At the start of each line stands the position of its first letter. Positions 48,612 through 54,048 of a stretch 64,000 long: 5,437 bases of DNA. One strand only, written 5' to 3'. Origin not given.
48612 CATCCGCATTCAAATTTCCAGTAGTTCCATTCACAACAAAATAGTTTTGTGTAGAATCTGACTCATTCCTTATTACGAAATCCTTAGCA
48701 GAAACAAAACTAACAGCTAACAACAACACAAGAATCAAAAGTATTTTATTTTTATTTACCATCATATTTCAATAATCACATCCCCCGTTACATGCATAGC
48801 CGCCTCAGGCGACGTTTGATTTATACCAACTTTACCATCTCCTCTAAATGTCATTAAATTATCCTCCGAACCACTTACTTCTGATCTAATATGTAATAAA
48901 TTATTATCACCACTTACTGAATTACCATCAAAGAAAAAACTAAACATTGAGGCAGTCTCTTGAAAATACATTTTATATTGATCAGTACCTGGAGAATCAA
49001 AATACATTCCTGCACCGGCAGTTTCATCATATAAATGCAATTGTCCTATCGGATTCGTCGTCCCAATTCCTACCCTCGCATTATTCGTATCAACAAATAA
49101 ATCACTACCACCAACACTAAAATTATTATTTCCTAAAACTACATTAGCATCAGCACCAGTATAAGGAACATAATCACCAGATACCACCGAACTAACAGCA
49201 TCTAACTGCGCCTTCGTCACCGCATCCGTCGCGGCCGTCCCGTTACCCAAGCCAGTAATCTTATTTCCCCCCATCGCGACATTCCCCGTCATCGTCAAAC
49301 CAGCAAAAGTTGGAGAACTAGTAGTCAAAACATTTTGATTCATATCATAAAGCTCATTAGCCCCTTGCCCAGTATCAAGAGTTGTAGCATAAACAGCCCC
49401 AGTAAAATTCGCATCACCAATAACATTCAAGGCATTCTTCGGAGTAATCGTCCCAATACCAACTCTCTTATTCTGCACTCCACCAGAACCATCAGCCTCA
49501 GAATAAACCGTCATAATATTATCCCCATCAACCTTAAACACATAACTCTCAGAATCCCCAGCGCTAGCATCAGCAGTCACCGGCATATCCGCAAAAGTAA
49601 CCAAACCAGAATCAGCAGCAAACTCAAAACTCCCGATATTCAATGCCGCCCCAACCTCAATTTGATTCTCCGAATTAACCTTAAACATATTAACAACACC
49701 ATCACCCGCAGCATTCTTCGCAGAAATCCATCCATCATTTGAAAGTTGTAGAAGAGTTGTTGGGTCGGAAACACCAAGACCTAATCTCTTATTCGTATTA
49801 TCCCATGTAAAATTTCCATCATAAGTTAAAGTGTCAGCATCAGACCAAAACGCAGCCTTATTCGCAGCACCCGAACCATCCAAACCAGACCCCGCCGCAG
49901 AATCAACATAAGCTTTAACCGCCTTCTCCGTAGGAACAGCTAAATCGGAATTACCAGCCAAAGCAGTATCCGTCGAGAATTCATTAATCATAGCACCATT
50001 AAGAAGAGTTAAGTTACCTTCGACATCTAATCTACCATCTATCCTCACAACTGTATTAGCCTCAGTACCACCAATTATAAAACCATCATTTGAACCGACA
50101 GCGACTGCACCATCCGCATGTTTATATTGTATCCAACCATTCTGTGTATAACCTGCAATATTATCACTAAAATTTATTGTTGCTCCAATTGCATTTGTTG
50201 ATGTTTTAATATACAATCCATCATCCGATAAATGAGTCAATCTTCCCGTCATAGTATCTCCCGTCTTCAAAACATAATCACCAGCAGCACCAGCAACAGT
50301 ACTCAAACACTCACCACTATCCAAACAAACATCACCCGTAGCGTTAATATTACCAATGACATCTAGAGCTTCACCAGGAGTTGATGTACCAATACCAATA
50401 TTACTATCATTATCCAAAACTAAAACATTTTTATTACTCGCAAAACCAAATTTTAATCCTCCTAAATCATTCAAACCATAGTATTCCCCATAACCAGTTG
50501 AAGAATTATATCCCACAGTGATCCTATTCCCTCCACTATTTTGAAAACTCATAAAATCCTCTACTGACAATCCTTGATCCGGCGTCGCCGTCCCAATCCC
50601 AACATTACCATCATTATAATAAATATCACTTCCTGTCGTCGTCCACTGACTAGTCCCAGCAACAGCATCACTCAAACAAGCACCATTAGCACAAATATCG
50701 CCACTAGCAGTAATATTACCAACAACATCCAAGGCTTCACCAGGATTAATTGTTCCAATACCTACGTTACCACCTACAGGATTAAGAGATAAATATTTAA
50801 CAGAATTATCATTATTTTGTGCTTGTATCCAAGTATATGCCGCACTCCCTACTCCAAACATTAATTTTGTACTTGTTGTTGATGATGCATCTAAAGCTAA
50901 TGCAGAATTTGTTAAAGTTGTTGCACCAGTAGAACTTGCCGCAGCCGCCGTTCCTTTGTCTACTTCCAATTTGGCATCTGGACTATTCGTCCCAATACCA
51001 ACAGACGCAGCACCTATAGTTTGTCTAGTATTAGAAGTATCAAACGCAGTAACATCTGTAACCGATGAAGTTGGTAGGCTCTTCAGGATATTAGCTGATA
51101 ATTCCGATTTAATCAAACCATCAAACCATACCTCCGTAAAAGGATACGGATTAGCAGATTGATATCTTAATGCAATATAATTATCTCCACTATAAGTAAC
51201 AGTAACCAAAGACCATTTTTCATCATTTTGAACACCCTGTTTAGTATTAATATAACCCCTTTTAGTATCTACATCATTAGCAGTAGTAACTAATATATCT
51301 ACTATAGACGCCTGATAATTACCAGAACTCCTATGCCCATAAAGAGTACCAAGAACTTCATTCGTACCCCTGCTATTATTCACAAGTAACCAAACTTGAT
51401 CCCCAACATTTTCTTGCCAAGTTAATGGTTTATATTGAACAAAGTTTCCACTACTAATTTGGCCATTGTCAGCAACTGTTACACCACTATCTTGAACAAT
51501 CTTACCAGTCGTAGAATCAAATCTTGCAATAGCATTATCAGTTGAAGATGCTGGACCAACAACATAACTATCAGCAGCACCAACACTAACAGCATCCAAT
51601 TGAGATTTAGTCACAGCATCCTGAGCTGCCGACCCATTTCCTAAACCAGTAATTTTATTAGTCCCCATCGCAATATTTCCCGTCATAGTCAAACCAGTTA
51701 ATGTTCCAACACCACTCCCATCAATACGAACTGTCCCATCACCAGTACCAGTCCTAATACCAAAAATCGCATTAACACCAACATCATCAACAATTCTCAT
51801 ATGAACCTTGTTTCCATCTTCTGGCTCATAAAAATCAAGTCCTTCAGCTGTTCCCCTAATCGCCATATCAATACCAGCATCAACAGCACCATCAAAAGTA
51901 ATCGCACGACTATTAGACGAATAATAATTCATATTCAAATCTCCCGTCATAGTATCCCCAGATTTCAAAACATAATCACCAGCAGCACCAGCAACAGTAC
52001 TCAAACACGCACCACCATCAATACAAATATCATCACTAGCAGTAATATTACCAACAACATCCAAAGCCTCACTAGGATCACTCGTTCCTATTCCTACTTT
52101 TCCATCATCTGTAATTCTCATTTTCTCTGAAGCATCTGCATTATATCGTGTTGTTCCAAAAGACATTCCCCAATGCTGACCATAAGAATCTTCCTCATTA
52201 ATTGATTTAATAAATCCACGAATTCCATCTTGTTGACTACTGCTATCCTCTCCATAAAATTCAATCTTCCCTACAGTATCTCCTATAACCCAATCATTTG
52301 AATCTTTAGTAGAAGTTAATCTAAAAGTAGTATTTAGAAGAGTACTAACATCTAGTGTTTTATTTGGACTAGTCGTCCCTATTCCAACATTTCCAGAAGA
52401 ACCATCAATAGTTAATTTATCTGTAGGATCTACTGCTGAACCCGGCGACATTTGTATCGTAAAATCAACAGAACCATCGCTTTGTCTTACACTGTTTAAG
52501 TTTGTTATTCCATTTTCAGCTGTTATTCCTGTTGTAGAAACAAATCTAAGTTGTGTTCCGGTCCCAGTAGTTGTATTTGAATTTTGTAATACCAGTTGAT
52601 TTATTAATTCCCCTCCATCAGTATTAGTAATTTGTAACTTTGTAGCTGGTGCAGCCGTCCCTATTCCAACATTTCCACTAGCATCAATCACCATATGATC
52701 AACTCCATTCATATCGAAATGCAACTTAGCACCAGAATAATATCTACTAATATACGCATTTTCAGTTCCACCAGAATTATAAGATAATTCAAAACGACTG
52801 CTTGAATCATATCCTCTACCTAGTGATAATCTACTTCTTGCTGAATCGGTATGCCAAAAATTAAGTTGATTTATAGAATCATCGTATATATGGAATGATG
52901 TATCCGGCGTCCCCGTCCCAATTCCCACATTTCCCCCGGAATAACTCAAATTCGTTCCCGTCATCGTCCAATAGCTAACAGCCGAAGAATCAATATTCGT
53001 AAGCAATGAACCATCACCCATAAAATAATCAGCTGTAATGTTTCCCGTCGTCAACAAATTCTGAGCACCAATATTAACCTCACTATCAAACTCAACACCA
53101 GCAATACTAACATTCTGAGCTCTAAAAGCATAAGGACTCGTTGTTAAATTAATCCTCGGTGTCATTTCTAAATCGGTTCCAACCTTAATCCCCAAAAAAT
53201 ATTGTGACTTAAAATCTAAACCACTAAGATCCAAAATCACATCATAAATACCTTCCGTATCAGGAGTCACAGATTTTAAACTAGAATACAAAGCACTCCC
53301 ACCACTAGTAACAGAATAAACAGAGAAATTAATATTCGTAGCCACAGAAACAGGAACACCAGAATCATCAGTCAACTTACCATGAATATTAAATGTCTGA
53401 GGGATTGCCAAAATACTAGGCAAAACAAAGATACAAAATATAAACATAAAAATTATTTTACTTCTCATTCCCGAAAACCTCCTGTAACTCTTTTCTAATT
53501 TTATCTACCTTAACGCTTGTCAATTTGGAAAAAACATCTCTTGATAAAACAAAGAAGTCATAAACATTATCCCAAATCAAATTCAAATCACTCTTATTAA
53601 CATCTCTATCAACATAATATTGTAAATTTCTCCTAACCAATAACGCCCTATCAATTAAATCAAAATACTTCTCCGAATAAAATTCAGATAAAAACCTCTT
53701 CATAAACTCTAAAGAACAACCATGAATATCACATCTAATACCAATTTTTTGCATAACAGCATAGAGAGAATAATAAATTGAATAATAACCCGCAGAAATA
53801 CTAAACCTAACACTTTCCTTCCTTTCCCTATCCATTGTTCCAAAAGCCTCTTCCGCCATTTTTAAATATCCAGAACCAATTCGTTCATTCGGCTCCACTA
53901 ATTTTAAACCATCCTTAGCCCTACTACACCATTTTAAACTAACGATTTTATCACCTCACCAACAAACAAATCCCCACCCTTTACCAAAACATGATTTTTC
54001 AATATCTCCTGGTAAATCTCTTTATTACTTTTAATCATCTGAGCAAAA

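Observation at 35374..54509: Three divergent wHTH-nucleotidyltransferase + HEPN pairs, each placed as the leader of a giant surface-protein operon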

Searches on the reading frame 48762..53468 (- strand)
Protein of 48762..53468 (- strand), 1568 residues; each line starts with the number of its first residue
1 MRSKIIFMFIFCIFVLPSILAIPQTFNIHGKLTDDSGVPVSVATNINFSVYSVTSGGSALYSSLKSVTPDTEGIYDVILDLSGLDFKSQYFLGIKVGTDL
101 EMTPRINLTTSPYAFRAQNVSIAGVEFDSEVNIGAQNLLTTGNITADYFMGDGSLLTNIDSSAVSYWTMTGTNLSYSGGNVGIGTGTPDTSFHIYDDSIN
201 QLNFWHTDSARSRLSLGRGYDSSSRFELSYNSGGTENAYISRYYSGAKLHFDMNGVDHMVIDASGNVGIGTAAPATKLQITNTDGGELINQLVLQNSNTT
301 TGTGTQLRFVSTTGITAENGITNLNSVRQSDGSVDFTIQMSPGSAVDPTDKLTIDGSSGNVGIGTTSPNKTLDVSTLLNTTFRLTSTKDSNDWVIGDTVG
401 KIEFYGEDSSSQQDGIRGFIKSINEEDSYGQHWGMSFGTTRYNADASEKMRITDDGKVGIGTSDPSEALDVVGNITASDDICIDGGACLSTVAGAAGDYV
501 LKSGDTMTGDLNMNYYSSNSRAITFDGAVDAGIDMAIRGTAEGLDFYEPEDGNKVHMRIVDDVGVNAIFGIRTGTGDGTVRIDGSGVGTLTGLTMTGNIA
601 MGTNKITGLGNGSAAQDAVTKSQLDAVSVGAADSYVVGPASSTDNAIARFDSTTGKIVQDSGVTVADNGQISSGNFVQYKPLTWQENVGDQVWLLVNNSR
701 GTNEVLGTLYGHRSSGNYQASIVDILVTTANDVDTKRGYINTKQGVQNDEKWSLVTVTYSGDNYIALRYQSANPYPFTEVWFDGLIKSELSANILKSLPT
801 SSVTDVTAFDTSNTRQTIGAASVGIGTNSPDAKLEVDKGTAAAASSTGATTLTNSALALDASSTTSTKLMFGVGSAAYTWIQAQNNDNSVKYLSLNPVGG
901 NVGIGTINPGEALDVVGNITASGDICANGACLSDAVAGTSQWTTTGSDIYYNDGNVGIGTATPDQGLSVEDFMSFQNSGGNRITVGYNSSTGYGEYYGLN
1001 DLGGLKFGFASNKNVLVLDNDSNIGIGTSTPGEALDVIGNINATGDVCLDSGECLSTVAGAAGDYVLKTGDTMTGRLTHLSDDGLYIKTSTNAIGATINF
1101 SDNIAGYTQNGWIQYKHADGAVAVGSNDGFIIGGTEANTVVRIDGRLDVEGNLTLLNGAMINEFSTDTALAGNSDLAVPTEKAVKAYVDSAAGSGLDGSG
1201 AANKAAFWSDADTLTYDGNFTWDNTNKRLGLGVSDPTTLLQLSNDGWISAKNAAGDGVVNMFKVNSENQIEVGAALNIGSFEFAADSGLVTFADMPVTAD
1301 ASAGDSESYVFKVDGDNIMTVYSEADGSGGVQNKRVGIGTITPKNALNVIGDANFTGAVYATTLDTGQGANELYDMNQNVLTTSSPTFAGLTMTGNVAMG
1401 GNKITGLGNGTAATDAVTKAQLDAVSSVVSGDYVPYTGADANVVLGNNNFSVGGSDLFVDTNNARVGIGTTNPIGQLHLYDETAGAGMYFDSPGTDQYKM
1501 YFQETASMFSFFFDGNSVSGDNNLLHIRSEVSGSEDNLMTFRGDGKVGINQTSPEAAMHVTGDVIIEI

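Call 9: search_protein_families(library=pfam, proteins=[window:48762-53468:-], max_evalue=0.001)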
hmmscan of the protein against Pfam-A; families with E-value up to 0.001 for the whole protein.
window:48762-53468:- (1568 aa): 1 family
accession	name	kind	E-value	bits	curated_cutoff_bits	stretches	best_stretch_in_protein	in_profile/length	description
PF05662.19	YadA_stalk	-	3.6e-10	40.5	28.4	1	1403-1432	1-30/43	Coiled stalk of trimeric autotransporter adhesin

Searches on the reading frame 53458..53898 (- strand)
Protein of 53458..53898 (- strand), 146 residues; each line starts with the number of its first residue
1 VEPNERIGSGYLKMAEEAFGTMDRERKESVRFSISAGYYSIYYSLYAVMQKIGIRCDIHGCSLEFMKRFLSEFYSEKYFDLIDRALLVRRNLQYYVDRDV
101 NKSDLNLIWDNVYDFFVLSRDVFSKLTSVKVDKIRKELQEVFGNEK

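Call 7: search_protein_families(library=pfam, proteins=[window:53458-53898:-], max_evalue=0.1)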
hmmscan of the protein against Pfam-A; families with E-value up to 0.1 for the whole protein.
window:53458-53898:- (146 aa): 0 families
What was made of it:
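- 53458..53898 (-): HEPN_C (146 aa from GTG). The ancestral ATG is lost and homology continues about 17 codons upstream. No Pfam hit (call 7).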

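Call 8: search_protein_families(library=ncbifam, proteins=[window:53458-53898:-], max_evalue=0.1)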
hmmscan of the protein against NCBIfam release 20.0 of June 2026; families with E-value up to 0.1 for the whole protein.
window:53458-53898:- (146 aa): 0 families

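Call 51: search_protein_families(library=padloc, proteins=[window:53458-53898:-], max_evalue=0.01)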
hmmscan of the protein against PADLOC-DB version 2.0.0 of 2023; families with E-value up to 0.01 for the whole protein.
window:53458-53898:- (146 aa): 0 families

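Call 75: search_protein_families(library=padloc, proteins=[window:53458-53898:-], max_evalue=10)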
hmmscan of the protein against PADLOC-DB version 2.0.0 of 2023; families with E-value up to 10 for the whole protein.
window:53458-53898:- (146 aa): 0 families
